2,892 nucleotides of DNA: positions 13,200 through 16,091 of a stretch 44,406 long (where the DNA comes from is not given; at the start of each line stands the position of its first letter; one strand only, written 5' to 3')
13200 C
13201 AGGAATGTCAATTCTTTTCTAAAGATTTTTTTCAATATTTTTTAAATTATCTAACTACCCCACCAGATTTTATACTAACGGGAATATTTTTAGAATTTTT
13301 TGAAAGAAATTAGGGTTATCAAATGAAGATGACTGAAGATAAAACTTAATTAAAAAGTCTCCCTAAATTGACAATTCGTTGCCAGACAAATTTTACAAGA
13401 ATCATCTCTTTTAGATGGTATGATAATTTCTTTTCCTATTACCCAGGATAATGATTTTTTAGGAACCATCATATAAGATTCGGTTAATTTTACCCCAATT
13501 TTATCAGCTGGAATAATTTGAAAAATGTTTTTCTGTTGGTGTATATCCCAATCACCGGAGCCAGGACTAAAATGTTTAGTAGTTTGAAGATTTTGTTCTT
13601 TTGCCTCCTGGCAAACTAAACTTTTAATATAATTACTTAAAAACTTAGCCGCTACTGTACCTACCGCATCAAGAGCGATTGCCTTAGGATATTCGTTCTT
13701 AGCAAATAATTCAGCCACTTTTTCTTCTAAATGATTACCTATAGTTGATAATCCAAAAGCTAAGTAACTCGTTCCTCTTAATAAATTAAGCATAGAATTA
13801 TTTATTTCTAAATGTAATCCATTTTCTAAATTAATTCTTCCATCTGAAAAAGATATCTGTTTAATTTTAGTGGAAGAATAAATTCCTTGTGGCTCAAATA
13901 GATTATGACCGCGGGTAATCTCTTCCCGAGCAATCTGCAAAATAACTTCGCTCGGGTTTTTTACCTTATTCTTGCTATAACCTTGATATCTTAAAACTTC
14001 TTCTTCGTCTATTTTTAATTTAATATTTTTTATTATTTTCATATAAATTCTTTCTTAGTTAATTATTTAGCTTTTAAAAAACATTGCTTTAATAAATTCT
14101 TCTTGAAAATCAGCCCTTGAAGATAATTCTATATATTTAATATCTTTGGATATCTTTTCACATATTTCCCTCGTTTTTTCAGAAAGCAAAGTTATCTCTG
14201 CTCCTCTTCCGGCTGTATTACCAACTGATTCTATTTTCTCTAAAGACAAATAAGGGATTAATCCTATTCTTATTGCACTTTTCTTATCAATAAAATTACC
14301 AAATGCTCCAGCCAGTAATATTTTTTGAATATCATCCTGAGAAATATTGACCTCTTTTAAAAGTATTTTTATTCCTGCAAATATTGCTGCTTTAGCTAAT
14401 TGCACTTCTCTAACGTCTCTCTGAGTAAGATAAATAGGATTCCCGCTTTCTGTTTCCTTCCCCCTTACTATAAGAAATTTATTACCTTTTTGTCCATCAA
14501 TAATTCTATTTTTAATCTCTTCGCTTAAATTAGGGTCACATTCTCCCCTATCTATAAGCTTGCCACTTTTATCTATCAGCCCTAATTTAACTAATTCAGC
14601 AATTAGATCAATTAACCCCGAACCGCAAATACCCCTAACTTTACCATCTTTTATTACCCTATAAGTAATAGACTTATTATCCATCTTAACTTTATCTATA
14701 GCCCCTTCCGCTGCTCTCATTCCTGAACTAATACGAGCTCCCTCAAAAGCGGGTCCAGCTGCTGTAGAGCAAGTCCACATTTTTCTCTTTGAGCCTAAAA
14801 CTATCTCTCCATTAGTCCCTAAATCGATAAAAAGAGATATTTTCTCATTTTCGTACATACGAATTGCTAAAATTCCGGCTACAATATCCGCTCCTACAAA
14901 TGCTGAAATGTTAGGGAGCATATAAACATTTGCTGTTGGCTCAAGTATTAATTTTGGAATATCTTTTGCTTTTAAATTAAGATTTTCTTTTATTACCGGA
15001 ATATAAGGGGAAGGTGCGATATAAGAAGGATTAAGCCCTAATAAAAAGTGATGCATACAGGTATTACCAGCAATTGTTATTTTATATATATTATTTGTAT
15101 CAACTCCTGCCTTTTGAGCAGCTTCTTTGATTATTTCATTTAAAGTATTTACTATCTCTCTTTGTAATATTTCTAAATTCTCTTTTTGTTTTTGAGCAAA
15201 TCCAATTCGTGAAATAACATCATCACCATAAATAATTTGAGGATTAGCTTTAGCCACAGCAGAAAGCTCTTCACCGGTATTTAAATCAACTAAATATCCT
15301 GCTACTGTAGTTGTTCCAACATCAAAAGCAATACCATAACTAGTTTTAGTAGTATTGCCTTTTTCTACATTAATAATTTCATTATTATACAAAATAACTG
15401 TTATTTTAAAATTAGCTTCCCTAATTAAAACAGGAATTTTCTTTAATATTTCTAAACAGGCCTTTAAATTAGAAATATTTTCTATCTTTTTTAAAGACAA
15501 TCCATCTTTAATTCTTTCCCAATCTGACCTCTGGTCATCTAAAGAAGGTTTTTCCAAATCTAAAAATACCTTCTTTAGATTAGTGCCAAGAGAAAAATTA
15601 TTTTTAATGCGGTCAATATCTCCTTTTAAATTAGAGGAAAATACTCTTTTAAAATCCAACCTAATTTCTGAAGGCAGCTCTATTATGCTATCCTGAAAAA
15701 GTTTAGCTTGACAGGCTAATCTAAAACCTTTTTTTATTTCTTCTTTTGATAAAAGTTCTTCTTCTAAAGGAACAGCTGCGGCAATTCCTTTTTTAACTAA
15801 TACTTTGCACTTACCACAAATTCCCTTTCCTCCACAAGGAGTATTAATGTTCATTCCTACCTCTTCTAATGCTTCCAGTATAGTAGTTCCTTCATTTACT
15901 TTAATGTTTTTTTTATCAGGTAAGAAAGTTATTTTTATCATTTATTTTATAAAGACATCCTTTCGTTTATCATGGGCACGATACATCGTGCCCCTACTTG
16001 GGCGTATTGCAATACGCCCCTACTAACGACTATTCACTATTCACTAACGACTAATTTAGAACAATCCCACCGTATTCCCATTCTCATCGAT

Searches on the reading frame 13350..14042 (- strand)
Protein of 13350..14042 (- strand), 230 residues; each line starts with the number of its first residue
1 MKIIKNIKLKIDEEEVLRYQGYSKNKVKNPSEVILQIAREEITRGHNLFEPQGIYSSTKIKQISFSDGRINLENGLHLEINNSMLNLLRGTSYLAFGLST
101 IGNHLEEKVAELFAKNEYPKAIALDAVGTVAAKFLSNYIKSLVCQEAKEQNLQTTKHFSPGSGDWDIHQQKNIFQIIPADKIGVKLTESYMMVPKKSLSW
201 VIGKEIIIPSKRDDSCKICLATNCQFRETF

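Call 4: search_protein_families(library=pfam, proteins=[window:13350-14042:-], max_evalue=0.01)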
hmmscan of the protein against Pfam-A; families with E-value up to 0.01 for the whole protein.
window:13350-14042:- (230 aa): 1 family
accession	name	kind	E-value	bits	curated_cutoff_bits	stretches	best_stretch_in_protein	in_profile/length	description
PF02965.22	Met_synt_B12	-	7.8e-06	26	25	1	166-201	209-245/273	Vitamin B12 dependent methionine synthase, activation domain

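Call 5: search_protein_families(library=ncbifam, proteins=[window:13350-14042:-], max_evalue=0.01)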
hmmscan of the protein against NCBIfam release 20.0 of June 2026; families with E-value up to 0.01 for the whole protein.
window:13350-14042:- (230 aa): 1 family
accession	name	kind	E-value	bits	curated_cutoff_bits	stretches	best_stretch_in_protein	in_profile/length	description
TIGR02082.1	metH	equivalog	2.4e-05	22.2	1010.85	1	92-200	1047-1169/1182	methionine synthase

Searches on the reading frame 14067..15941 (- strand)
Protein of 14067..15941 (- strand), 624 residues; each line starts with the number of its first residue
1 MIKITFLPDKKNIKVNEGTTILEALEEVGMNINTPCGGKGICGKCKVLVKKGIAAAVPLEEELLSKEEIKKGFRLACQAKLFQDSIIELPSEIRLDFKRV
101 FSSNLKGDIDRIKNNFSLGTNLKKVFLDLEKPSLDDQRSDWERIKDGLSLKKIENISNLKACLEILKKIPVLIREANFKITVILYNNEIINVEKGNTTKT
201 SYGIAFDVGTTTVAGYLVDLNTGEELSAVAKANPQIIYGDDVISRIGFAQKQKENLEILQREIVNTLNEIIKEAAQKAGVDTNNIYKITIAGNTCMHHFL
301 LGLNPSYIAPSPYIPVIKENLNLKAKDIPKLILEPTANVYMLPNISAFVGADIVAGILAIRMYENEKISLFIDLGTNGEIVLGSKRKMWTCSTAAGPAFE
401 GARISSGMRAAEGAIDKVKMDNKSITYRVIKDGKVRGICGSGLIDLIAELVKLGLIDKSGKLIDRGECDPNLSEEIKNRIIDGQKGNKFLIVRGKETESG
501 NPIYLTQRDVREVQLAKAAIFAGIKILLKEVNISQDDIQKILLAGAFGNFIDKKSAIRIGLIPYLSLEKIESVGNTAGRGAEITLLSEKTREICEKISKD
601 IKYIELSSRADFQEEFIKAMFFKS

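Call 4: search_protein_families(library=pfam, proteins=[window:14067-15941:-], max_evalue=0.01)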
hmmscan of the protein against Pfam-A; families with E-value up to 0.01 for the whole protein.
window:14067-15941:- (624 aa): 5 families
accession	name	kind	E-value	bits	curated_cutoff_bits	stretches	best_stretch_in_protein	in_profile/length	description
PF14574.11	RACo_C_ter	-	7.5e-89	297.7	27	1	368-623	2-250/261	C-terminal domain of RACo the ASKHA domain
PF17651.6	Raco_middle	-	2e-62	210.1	26.8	1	202-364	1-162/163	RACo middle region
PF17650.6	RACo_linker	-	2.8e-22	78.8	26.2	1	114-199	4-86/86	RACo linker region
PF00111.32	Fer2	-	1e-13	51.5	21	1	8-80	5-75/77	2Fe-2S iron-sulfur cluster binding domain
PF13510.11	Fer2_4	-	0.0082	16.6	22.8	0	3-38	3-38/82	2Fe-2S iron-sulfur cluster binding domain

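Call 5: search_protein_families(library=ncbifam, proteins=[window:14067-15941:-], max_evalue=0.01)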
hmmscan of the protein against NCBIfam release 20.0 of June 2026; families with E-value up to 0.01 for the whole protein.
window:14067-15941:- (624 aa): 15 families
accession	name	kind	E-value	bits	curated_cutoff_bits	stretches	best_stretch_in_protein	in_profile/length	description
NF040756.1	corr_regen_AcsV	exception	8.8e-164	546.3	800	1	3-622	1-623/632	corrinoid activation/regeneration protein AcsV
TIGR04270.1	Rama_corrin_act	subfamily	7.9e-42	143.3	500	1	202-614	1-408/534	methylamine methyltransferase corrinoid protein reductive activase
TIGR01941.1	nqrF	equivalog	3e-18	65.9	295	1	9-93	40-124/405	NADH:ubiquinone reductase (Na(+)-transporting) subunit F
TIGR02007.1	fdx_isc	equivalog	4.1e-09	36.6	132.1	1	5-90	10-100/110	ISC system 2Fe-2S type ferredoxin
NF007964.0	PRK10684.1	equivalog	4.2e-09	35.8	383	1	3-84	251-329/333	NADH oxidoreductase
NF058606.1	GlBtMonoRdsGbcB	equivalog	4.3e-09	35.7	500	1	2-88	278-361/362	glycine betaine monooxygenase reductase subunit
NF040810.1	BenC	equivalog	3e-08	33.2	430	1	12-113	14-113/333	benzoate 1,2-dioxygenase electron transfer component BenC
NF004317.0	PRK05713.1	equivalog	1.6e-06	27.6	338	1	10-88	8-83/312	iron-sulfur-binding ferredoxin reductase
NF041393.1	Frdxn_Halo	equivalog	2.4e-06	27.4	150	1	12-86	39-111/128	ferredoxin Fer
TIGR02008.1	fdx_plant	subfamily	6.3e-06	25.9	81.15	1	10-88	14-89/97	ferredoxin [2Fe-2S]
TIGR02160.1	PA_CoA_Oxy5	hypoth_equivalog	0.00066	18.6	420.8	1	9-86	270-347/352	1,2-phenylacetyl-CoA epoxidase subunit PaaE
NF008822.0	PRK11872.1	equivalog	0.0009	18.3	402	1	13-84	17-87/341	anthranilate 1,2-dioxygenase electron transfer component AntC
TIGR01234.1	L-ribulokinase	equivalog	0.0031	16.3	583.25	1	202-295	2-93/536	ribulokinase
NF003154.0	PRK04123.1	equivalog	0.0032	16.3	428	1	200-291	3-90/554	ribulokinase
NF007985.1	PRK10713.1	equivalog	0.007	15.9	75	0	9-54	6-51/81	class I ribonucleotide reductase maintenance protein YfaE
